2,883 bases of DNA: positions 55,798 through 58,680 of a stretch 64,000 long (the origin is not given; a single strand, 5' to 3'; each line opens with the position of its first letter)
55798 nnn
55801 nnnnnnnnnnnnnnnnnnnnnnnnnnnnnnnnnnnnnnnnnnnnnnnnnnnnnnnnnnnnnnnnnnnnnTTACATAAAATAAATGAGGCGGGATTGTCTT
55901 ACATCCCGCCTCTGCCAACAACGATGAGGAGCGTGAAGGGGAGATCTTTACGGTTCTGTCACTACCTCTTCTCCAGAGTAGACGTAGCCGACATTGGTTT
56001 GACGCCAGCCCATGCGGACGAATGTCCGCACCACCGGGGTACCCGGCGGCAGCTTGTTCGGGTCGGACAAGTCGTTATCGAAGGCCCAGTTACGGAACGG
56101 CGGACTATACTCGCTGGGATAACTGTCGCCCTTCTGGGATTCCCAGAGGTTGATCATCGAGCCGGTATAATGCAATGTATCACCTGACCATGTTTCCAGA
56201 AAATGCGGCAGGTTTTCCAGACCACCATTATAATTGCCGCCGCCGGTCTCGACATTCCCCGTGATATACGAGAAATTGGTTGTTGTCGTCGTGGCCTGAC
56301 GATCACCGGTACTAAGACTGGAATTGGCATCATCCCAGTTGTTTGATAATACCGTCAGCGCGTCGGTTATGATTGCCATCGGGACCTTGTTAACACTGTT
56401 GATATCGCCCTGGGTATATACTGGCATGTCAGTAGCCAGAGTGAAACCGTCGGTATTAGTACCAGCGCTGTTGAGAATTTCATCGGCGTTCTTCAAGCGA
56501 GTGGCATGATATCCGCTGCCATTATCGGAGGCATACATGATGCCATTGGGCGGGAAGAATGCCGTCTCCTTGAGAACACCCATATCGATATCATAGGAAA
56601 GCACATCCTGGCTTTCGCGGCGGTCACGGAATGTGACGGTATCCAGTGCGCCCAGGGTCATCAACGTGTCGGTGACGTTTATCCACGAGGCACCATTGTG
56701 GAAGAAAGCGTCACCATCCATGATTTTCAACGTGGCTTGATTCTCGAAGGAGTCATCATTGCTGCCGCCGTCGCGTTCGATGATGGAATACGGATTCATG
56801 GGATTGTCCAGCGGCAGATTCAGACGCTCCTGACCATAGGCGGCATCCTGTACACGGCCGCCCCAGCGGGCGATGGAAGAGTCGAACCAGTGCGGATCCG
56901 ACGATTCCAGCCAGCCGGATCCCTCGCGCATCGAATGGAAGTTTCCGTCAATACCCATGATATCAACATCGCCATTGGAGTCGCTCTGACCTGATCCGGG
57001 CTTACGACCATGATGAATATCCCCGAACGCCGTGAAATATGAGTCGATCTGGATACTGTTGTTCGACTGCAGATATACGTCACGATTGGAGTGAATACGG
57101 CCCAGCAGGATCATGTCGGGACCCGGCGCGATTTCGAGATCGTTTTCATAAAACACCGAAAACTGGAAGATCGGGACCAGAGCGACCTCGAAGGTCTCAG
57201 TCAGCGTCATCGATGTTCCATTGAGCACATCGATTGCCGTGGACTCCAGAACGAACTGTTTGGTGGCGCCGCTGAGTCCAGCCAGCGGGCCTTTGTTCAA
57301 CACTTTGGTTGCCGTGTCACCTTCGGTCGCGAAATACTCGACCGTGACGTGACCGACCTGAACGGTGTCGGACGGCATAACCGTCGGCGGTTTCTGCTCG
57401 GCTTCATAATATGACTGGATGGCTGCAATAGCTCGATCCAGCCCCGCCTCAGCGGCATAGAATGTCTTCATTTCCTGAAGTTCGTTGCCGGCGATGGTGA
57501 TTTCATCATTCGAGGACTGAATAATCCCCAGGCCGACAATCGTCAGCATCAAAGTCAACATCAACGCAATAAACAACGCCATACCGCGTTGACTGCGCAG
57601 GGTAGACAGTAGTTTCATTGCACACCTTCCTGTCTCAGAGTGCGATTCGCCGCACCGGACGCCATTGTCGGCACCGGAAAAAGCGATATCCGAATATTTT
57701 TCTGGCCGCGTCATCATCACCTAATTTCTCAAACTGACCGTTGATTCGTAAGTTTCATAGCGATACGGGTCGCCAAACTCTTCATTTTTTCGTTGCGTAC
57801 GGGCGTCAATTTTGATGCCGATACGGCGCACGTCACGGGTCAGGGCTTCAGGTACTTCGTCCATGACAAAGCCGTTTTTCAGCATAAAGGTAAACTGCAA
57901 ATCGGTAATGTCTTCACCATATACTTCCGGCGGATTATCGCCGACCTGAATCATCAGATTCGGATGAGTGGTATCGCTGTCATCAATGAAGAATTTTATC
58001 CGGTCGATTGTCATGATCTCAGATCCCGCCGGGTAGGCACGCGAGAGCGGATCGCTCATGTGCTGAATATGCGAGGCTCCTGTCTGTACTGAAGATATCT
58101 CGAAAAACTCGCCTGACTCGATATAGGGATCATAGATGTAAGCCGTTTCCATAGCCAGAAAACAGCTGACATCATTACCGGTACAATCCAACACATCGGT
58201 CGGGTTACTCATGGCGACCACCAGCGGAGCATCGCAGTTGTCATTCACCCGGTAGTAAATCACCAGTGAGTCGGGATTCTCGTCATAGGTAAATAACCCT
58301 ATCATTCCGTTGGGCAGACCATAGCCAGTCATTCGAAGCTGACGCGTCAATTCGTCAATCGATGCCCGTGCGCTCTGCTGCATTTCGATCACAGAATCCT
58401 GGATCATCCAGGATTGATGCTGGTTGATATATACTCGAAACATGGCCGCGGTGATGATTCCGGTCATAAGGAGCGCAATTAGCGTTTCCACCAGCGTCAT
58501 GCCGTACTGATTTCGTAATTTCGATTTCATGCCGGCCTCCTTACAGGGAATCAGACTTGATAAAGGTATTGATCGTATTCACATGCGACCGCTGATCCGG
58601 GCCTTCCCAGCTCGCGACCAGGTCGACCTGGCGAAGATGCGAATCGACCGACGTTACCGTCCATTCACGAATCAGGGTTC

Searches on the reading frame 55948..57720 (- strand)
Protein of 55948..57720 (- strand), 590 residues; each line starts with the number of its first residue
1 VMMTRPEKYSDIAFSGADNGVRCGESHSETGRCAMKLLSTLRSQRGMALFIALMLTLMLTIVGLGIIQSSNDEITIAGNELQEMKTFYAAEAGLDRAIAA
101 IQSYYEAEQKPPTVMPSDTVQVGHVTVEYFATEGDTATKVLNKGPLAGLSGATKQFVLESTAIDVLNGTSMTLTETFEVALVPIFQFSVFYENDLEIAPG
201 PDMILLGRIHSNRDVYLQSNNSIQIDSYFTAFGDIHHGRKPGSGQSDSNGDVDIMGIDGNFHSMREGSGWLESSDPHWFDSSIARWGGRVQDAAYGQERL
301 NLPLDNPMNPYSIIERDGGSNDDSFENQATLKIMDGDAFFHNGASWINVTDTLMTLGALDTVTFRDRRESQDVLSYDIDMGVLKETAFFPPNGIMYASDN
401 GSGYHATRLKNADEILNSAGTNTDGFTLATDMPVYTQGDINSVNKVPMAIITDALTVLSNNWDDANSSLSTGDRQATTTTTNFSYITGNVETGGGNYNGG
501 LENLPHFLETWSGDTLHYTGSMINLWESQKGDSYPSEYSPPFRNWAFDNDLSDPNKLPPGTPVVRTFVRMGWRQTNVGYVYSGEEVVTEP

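Call 21: search_protein_families(library=pfam, proteins=[window:55948-57720:-], max_evalue=0.001)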
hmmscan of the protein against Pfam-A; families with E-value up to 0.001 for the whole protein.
window:55948-57720:- (590 aa): 1 family
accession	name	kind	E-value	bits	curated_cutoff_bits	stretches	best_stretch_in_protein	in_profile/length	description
PF14341.11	PilX_N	-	5.3e-10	39.6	25.5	1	45-94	1-50/51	PilX N-terminal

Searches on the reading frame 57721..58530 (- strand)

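Call 21: search_protein_families(library=pfam, proteins=[window:57721-58530:-], max_evalue=0.001)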
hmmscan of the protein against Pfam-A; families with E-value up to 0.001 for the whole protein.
window:57721-58530:- (269 aa): 1 family
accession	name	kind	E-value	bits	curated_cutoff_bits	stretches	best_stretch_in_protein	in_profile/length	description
PF07963.17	N_methyl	-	5.1e-05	23.1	21.2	1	6-31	2-27/27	Prokaryotic N-terminal methylation motif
